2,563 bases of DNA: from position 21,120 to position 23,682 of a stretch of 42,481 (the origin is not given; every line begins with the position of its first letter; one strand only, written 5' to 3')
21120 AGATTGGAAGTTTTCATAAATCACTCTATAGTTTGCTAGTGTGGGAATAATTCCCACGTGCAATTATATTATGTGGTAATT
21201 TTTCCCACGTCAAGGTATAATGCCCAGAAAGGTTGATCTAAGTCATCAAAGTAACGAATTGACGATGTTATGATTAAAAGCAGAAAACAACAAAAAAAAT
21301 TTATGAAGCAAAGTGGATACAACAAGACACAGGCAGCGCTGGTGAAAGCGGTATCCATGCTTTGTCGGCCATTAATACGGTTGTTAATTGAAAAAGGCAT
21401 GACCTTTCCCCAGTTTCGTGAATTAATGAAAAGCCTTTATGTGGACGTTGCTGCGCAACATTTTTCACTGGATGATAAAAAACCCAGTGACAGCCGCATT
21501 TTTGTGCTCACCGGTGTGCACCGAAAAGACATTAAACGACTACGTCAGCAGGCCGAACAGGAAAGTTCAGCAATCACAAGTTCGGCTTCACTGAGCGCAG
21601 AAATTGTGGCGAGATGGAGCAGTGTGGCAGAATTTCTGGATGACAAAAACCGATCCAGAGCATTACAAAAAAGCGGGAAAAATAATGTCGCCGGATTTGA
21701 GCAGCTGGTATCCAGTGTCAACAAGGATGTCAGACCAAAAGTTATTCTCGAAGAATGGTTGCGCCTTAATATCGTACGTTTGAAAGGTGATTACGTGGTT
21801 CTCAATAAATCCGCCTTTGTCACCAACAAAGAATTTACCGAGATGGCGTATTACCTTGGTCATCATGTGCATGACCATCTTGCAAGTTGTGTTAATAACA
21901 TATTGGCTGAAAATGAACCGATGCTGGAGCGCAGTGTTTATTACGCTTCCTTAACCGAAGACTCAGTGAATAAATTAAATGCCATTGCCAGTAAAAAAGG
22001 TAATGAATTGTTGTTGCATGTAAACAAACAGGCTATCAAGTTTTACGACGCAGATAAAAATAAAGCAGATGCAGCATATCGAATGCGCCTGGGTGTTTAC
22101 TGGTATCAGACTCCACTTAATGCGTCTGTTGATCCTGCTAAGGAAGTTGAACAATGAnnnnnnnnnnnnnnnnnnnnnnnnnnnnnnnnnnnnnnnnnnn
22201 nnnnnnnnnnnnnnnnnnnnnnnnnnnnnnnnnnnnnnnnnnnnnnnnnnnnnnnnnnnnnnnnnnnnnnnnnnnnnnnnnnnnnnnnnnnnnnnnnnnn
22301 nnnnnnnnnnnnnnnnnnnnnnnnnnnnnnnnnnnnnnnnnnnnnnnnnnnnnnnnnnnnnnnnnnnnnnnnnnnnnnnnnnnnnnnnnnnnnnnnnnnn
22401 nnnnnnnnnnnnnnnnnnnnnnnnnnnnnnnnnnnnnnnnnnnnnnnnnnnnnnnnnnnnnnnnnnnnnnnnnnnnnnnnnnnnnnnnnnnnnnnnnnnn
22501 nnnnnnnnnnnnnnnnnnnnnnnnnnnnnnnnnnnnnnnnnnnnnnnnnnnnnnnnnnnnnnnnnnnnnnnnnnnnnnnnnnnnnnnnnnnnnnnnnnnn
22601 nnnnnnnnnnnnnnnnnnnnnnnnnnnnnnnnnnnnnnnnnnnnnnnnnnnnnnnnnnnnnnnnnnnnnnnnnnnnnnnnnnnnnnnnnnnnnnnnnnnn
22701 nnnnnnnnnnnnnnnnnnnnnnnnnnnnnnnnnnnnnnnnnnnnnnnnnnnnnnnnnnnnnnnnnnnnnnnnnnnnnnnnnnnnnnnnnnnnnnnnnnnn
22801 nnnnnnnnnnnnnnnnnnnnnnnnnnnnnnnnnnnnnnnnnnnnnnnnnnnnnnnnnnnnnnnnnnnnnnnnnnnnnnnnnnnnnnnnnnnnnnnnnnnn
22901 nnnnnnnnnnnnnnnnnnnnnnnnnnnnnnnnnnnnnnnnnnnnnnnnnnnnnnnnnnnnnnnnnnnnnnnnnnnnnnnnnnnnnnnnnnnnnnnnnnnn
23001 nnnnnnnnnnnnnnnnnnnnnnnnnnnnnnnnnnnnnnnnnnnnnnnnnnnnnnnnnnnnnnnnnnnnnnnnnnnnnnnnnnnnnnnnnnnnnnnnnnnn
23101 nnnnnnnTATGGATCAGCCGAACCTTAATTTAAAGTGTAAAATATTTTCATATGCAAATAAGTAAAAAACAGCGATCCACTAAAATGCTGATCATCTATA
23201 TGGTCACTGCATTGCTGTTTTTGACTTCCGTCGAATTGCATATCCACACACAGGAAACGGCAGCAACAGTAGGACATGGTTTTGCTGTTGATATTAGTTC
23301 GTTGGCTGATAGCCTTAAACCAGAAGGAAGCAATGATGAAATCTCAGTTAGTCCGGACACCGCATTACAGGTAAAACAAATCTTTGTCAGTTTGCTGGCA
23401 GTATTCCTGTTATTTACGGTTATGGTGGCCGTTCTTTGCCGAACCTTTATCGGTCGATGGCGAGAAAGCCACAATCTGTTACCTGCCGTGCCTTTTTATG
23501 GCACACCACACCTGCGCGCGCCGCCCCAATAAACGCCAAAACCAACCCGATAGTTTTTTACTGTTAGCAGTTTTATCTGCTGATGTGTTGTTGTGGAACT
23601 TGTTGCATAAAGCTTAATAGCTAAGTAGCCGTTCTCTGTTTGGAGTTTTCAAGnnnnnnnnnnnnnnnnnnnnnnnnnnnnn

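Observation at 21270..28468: CusA-type heavy-metal RND operon with no membrane-fusion adaptor and a set of DUF-type accessory genes in its place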

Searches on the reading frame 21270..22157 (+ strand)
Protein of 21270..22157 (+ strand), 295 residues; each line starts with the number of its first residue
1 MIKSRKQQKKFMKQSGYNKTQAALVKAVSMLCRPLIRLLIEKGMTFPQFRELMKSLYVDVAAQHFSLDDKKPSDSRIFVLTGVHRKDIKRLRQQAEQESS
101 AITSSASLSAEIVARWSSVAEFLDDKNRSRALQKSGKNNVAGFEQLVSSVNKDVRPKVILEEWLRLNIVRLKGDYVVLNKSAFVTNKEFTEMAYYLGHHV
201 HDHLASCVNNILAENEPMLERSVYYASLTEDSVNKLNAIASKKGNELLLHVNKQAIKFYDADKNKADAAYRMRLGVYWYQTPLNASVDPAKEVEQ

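Call 4: search_protein_families(library=pfam, proteins=[window:21270-22157:+], max_evalue=0.1)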
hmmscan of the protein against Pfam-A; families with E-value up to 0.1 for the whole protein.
window:21270-22157:+ (295 aa): 2 families
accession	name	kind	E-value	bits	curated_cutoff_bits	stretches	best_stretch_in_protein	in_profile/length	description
PF20112.4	DUF6502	-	3.4e-23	82.3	27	1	23-279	3-261/268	Family of unknown function (DUF6502)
PF05192.23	MutS_III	-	0.063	14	34.1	0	110-224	49-150/194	MutS domain III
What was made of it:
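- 21303..22157 (+): DUF6502 protein (284 aa from the start used in homologues; the longest ORF starts at 21270). It belongs to a separate module. Pfam DUF6502 E 3e-23 (call 4).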

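Call 27: search_protein_families(library=ncbifam, proteins=[window:21270-22157:+], max_evalue=0.1)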
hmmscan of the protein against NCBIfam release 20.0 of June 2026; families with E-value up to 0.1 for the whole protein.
window:21270-22157:+ (295 aa): 0 families

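Call 79: search_solved_structures(query=window:21303-22157:+, max_evalue=1, show_alignments=0)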
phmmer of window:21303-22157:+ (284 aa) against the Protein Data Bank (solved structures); distinct sequences matched with E-value up to 1: 0.
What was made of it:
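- Checked: 'HTH-like' has no support: no HTH family hit and no PDB hit (calls 4, 27, 79).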

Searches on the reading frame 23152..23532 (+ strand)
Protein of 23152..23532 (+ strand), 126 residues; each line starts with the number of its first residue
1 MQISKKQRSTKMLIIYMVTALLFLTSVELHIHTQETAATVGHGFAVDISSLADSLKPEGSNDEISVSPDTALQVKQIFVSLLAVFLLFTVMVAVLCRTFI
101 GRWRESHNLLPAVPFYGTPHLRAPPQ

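Call 4: search_protein_families(library=pfam, proteins=[window:23152-23532:+], max_evalue=0.1)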
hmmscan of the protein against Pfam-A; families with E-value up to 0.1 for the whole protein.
window:23152-23532:+ (126 aa): 1 family
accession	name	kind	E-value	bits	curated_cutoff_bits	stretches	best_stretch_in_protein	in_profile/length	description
PF05814.16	Ac76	-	0.051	14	22.5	0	4-37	18-51/83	Orf76 (Ac76)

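Call 27: search_protein_families(library=ncbifam, proteins=[window:23152-23532:+], max_evalue=0.1)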
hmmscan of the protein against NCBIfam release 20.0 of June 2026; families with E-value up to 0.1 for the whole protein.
window:23152-23532:+ (126 aa): 1 family
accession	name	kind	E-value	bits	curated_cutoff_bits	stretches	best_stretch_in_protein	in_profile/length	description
TIGR01163.1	rpe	equivalog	0.097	12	212.6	0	36-101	82-147/211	ribulose-phosphate 3-epimerase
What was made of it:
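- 23152..23532 (+): Small membrane protein (126 aa). It has an N-terminal TM helix ending in L-H-I-H, a second hydrophobic segment, and an invariant C-terminal P-x-L-R-A-P-P motif. It is the first gene of the efflux operon. No Pfam or NCBIfam hit (calls 4, 27).
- On CzcI-type small protein (for 23152-23532): Pfam and NCBIfam gave no hit (calls 4, 27).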
